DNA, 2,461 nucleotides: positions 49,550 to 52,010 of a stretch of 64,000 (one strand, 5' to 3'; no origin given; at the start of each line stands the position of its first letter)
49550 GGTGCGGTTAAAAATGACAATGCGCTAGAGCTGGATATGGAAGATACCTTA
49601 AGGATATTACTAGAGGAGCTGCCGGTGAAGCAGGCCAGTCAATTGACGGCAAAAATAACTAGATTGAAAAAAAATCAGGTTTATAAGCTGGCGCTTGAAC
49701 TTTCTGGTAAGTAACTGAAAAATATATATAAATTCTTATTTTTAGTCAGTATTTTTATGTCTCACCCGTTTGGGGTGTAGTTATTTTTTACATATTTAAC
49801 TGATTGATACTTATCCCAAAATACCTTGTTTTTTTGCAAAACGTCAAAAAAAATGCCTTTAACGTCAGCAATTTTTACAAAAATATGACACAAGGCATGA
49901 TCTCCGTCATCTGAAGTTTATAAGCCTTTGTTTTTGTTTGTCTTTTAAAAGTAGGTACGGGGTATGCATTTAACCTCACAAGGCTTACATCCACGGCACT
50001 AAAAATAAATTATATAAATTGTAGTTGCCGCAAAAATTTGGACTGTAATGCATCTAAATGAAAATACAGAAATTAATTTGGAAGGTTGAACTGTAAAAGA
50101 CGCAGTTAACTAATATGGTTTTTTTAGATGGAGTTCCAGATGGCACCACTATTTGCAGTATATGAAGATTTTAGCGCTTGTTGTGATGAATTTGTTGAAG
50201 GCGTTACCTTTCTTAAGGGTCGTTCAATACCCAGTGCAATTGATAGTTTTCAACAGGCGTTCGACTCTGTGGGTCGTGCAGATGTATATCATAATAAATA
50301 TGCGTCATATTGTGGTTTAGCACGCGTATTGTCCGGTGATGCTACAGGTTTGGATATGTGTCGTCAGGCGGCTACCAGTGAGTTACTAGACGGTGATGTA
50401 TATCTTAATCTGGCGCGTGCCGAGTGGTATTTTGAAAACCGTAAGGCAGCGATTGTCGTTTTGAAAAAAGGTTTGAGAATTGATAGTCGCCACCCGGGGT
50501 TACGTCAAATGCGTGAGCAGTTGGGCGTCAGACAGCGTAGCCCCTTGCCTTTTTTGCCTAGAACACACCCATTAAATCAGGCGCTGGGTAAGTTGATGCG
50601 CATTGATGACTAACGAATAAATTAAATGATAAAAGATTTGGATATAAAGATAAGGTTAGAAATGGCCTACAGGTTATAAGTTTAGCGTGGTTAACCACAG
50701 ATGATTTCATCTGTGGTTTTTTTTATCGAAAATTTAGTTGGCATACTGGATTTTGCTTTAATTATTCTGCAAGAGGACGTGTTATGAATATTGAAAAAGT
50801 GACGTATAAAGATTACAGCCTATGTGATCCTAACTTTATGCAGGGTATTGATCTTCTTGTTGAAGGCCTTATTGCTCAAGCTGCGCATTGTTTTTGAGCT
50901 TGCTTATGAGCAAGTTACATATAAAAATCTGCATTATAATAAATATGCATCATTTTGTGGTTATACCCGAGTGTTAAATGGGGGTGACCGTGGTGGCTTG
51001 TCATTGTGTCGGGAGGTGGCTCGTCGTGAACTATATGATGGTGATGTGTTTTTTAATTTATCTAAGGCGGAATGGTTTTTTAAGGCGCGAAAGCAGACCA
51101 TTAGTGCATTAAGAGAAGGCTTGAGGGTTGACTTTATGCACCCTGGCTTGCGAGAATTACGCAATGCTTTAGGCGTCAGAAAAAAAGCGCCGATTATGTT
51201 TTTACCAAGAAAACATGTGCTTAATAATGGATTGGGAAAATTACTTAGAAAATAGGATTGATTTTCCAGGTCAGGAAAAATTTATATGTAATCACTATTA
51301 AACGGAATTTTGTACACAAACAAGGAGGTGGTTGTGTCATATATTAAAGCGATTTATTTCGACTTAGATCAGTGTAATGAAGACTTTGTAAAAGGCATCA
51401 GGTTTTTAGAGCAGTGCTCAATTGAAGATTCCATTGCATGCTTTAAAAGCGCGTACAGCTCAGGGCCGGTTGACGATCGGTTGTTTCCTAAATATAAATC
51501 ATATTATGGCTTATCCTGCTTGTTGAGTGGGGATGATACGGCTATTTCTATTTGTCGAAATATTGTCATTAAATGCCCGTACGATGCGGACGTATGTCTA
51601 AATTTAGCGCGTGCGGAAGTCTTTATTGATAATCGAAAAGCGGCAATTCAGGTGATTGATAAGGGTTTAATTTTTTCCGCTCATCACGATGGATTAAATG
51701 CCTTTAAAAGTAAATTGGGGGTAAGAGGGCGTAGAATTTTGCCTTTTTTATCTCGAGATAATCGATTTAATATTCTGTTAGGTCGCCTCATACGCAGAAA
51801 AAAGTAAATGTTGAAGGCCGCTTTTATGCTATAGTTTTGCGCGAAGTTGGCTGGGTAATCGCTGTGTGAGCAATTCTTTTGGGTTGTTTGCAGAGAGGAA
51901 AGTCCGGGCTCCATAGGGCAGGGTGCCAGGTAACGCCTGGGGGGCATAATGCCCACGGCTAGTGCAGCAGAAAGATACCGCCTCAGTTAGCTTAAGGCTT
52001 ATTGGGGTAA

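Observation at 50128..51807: Three tandem paralogues of an unrecognised ~157-aa protein family inserted between rsmI and RNase P RNA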

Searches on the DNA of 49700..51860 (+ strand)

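Call 33: search_rna_families(sources=[L050, L051, L052], threshold=gathering)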
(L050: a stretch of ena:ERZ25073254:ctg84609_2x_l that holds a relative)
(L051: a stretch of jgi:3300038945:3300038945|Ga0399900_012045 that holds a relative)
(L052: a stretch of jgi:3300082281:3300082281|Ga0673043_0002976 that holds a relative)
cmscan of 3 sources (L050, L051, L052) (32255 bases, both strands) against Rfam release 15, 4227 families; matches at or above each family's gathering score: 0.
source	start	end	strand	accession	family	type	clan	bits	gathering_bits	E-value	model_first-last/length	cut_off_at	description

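Call 39: search_rna_families(sources=[L053, L054, L056, L058, L059, L042, L062], threshold=gathering)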
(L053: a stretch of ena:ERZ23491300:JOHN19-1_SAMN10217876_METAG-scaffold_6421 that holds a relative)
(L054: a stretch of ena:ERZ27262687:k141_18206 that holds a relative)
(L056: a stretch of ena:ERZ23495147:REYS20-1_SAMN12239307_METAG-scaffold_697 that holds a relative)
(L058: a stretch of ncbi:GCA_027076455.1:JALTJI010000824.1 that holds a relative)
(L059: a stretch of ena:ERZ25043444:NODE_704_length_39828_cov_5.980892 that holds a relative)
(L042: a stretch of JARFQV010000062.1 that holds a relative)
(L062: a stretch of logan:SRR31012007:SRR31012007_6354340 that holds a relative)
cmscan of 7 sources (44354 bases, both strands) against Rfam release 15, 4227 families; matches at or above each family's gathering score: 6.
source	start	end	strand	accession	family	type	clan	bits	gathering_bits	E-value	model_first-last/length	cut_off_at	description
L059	4573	4924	+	RF00010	RNaseP_bact_a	Gene; ribozyme;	CL00002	335.9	100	1.6e-109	1-367/367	no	Bacterial RNase P class A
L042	6619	7042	+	RF00010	RNaseP_bact_a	Gene; ribozyme;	CL00002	333.6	100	1e-108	1-367/367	no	Bacterial RNase P class A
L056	907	1320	+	RF00010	RNaseP_bact_a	Gene; ribozyme;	CL00002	332.6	100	2.2e-108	1-367/367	no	Bacterial RNase P class A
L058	621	1034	+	RF00010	RNaseP_bact_a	Gene; ribozyme;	CL00002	332.6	100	2.2e-108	1-367/367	no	Bacterial RNase P class A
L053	4523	4871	+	RF00010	RNaseP_bact_a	Gene; ribozyme;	CL00002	316.6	100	5.7e-103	1-367/367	no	Bacterial RNase P class A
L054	2374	2722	+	RF00010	RNaseP_bact_a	Gene; ribozyme;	CL00002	315.9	100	1e-102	1-367/367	no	Bacterial RNase P class A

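Call 48: search_rna_families(sources=[L013, L022, L023, L009, L020, L021, L046, L047, L010, L015], threshold=gathering)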
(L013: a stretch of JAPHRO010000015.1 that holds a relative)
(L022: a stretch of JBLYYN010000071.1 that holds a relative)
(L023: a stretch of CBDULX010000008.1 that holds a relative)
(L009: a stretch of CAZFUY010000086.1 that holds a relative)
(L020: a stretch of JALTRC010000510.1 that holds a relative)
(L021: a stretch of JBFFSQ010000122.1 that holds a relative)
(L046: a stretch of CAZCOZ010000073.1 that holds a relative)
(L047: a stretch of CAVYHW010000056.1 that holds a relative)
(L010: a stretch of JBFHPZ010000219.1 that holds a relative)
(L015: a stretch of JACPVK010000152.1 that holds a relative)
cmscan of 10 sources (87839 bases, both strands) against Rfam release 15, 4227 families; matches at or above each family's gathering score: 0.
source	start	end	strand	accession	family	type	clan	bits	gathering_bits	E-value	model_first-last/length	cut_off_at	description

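Call 52: search_rna_families(source=window, start=49700, end=51860, threshold=evalue, max_evalue=1)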
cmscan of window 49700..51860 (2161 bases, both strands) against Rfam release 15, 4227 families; matches with E-value up to 1: 1.
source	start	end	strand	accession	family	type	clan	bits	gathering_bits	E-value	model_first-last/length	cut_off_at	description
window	50974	51062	+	RF02171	RFPL3-AS1_1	Gene; lncRNA;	-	15.4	70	0.97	1-88/88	no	RFPL3 antisense RNA 1 conserved region 1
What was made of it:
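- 49950..50065 (+): Conserved sequence block in the presumed long 5' leader of gene A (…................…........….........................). Call 52: no Rfam match.
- Tried and rejected: Rfam at E<=1 gave nothing (call 52).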
